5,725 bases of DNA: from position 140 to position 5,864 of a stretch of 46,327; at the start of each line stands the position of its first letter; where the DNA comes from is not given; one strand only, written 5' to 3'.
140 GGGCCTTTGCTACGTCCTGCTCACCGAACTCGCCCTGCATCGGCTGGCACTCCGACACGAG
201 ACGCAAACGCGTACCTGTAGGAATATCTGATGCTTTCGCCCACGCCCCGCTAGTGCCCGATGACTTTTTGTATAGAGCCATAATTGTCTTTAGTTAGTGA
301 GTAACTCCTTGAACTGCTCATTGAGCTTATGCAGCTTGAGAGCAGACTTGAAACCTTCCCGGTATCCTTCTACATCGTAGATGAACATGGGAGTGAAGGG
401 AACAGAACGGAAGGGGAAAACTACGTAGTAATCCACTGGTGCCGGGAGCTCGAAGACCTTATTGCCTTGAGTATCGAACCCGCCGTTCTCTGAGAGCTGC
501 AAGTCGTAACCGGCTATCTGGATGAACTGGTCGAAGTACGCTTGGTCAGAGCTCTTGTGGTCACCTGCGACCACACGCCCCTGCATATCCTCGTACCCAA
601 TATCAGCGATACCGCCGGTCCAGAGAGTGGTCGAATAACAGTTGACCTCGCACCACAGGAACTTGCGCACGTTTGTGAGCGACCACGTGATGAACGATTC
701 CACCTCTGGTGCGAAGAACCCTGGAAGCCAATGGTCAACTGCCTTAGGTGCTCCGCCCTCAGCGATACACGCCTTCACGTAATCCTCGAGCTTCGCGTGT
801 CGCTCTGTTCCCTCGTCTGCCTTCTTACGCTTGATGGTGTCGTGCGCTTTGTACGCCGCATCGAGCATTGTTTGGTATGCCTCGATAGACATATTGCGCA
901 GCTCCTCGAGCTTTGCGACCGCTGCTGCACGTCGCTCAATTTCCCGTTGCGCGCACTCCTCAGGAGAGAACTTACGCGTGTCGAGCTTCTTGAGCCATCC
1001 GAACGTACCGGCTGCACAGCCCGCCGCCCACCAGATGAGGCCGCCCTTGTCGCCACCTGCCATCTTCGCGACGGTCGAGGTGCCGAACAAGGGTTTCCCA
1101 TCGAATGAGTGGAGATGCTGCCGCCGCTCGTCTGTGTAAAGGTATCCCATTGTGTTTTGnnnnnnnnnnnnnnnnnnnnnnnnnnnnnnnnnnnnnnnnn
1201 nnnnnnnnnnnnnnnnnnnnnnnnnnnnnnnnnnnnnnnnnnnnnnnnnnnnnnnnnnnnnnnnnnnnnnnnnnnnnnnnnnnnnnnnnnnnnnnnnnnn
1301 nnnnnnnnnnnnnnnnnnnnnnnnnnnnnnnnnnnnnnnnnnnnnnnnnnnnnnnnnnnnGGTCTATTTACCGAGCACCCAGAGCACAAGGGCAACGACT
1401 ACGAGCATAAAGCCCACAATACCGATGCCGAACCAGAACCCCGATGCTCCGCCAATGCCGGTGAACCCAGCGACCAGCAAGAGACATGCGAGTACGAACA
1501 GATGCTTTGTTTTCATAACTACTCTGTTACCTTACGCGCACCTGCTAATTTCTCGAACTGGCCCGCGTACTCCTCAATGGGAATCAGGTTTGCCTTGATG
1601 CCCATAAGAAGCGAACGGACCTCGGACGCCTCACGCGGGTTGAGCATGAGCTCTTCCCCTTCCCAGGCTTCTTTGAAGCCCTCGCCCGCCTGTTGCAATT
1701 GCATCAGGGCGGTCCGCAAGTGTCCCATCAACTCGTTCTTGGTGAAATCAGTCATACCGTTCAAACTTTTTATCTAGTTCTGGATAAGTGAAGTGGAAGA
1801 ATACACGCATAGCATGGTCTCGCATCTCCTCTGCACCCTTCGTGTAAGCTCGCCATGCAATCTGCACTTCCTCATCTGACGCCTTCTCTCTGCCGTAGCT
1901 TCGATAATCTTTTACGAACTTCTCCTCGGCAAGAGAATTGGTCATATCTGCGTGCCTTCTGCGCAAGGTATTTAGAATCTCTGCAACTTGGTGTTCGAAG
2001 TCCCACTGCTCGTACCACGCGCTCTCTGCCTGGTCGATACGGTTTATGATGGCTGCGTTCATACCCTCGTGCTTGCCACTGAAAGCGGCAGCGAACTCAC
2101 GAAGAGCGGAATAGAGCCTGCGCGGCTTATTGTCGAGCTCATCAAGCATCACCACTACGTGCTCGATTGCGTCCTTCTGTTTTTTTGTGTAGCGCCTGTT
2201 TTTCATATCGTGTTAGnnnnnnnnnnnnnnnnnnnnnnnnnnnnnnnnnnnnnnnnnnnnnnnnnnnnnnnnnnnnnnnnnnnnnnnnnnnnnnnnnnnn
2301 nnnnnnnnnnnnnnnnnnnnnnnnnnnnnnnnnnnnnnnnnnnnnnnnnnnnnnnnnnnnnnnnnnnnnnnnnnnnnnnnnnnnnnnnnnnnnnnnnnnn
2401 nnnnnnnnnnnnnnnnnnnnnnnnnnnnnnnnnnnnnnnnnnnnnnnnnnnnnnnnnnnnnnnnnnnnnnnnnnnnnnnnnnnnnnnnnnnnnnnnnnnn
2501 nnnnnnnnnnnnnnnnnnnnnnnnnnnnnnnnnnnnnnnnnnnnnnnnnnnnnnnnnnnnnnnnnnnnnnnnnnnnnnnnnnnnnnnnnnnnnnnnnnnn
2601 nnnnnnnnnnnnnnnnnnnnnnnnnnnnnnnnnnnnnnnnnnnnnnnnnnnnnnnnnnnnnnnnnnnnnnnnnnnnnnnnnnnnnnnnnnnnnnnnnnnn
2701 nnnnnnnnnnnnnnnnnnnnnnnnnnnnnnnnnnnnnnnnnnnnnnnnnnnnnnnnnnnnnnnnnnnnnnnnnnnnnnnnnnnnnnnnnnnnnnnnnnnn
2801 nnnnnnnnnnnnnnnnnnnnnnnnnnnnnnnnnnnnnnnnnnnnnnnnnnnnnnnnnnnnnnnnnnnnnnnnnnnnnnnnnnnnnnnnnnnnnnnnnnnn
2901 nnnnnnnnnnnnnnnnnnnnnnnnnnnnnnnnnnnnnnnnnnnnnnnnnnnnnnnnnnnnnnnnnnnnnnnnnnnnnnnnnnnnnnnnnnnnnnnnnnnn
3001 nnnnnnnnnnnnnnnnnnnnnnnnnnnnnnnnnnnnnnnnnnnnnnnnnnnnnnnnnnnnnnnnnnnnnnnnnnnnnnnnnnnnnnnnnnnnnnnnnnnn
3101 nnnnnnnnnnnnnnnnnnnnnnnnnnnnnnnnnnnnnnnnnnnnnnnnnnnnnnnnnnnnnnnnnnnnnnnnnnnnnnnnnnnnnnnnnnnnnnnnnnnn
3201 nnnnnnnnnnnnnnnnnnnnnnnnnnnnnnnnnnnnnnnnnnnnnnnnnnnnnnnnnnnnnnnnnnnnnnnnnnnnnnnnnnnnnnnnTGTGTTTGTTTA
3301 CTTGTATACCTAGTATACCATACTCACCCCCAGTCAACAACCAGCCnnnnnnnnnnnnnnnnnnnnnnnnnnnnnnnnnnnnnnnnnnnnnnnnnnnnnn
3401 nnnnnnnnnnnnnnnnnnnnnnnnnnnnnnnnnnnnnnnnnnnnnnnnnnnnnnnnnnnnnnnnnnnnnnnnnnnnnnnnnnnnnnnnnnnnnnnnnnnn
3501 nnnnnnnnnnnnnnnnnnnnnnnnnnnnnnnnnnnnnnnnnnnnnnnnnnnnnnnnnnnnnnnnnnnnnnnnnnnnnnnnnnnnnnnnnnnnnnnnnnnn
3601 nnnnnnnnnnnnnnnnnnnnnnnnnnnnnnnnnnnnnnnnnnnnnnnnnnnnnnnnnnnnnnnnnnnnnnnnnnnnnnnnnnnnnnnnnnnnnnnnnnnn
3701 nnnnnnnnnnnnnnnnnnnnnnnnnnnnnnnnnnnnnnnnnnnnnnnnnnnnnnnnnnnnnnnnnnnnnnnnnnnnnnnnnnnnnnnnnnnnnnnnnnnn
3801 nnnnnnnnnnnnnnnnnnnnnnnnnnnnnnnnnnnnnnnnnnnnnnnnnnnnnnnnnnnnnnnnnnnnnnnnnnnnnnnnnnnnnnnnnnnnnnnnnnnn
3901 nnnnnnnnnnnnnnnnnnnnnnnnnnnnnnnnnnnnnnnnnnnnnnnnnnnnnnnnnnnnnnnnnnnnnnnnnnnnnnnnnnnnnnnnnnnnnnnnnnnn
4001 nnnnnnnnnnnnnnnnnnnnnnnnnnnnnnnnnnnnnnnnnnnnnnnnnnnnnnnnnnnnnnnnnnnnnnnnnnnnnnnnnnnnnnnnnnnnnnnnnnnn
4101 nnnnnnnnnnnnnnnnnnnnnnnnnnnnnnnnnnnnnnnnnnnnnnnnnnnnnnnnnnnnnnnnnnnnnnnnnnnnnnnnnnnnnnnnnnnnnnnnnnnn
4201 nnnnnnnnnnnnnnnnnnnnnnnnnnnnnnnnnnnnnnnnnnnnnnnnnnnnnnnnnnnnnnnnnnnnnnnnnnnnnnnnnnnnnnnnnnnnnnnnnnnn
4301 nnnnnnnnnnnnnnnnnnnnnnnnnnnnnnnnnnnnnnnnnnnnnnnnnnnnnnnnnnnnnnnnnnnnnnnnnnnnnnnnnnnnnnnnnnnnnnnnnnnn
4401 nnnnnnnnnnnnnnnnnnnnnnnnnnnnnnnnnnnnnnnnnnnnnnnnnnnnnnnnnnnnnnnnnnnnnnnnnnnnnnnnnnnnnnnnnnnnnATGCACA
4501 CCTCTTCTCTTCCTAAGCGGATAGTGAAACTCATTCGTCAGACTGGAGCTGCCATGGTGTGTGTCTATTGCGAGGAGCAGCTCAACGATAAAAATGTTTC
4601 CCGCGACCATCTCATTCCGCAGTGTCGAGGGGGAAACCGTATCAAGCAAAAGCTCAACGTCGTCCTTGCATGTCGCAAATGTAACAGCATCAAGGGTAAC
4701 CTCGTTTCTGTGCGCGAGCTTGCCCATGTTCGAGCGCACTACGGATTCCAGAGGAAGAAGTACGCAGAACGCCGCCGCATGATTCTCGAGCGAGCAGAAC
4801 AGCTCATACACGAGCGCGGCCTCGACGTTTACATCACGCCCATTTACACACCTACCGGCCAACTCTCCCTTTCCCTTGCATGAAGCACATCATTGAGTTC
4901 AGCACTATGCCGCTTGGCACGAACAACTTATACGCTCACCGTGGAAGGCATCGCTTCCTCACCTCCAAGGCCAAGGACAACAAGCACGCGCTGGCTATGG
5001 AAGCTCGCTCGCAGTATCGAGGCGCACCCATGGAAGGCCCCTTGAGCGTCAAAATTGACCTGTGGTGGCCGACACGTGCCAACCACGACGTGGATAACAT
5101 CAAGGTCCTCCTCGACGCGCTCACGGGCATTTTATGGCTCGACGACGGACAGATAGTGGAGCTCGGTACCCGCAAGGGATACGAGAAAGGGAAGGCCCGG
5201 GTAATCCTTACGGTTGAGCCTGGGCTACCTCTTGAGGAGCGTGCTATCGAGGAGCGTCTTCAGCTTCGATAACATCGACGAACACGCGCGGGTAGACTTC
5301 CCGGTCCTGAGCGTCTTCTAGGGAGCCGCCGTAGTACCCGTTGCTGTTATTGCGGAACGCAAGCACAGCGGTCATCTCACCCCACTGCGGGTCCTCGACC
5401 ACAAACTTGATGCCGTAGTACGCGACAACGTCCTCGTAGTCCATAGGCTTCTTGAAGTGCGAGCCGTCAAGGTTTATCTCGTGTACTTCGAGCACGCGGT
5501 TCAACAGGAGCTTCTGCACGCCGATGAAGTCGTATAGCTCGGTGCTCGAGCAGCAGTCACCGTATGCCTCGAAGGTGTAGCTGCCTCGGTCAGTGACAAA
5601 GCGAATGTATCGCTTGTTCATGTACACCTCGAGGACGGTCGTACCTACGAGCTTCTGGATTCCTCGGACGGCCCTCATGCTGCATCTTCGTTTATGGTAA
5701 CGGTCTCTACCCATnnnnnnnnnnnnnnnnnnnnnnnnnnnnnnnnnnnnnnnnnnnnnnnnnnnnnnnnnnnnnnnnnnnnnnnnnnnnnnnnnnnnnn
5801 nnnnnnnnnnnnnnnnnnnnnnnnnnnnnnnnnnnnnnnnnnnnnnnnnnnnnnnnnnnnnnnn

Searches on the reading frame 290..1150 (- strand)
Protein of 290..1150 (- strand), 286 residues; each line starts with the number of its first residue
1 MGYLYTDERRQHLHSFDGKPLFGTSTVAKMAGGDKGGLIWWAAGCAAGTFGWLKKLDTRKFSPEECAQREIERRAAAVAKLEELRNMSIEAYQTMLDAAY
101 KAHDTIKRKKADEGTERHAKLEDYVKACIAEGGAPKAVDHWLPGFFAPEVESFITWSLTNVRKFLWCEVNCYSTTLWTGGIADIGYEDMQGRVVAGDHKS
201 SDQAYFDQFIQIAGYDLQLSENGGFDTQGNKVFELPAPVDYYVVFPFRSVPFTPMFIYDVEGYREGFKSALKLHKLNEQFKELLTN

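Call 12: search_protein_families(library=pfam, proteins=[window:290-1150:-], max_evalue=0.01)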
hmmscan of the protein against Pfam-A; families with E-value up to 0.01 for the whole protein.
window:290-1150:- (286 aa): 0 families

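Call 80: search_protein_families(library=phrogs, proteins=[window:290-1150:-], max_evalue=0.001)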
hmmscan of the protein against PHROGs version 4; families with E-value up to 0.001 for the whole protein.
window:290-1150:- (286 aa): 1 family
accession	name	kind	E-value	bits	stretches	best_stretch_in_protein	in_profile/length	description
phrog_298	-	DNA, RNA and nucleotide metabolism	1.1e-06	29.2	1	15-230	60-217/293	exonuclease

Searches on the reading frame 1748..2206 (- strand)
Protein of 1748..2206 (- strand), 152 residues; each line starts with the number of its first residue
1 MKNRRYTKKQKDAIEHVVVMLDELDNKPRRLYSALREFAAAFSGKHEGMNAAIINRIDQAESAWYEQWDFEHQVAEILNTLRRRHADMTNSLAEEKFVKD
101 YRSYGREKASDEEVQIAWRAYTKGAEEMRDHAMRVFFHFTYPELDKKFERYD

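Call 12: search_protein_families(library=pfam, proteins=[window:1748-2206:-], max_evalue=0.01)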
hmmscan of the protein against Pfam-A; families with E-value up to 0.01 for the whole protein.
window:1748-2206:- (152 aa): 1 family
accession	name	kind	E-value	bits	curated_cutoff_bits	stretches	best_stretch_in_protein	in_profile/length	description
PF05816.16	TelA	-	9.8e-05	22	30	1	8-90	107-191/332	Toxic anion resistance protein (TelA)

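Call 80: search_protein_families(library=phrogs, proteins=[window:1748-2206:-], max_evalue=0.001)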
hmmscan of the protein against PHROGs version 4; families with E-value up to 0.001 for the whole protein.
window:1748-2206:- (152 aa): 0 families

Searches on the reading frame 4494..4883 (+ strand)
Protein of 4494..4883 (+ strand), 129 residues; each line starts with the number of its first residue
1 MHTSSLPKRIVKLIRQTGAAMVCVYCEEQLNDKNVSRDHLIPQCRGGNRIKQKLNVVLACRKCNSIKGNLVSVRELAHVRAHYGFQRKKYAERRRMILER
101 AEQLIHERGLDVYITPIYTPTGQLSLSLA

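Call 12: search_protein_families(library=pfam, proteins=[window:4494-4883:+], max_evalue=0.01)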
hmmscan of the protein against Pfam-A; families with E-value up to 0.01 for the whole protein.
window:4494-4883:+ (129 aa): 3 families
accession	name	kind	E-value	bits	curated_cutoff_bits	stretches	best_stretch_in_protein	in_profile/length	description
PF14279.12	HNH_5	-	5.2e-12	46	27.5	1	23-71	1-47/56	HNH endonuclease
PF01844.29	HNH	-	6.5e-06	26.6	21.4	1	23-69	1-46/47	HNH endonuclease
PF12756.13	zf-C2H2_2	-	0.00067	20.3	26.9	0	11-41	40-71/100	C2H2 type zinc-finger (2 copies)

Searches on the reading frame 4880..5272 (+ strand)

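Call 12: search_protein_families(library=pfam, proteins=[window:4880-5272:+], max_evalue=0.01)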
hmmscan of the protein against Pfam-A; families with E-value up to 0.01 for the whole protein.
window:4880-5272:+ (130 aa): 1 family
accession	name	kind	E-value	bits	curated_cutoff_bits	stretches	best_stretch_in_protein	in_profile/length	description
PF05866.16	RusA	-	3.4e-15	57.2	22.8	1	14-113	7-124/124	Endodeoxyribonuclease RusA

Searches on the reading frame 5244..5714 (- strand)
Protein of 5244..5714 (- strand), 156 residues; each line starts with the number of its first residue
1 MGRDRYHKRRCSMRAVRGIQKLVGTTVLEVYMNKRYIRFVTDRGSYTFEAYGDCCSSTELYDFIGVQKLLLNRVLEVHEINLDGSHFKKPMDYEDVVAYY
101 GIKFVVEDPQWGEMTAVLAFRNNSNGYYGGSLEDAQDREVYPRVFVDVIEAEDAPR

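Call 12: search_protein_families(library=pfam, proteins=[window:5244-5714:-], max_evalue=0.01)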
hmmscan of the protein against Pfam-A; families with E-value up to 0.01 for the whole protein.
window:5244-5714:- (156 aa): 1 family
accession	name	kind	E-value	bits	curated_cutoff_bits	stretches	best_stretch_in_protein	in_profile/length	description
PF24240.1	DUF7448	-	8.7e-13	49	27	1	21-131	2-101/104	Domain of unknown function (DUF7448)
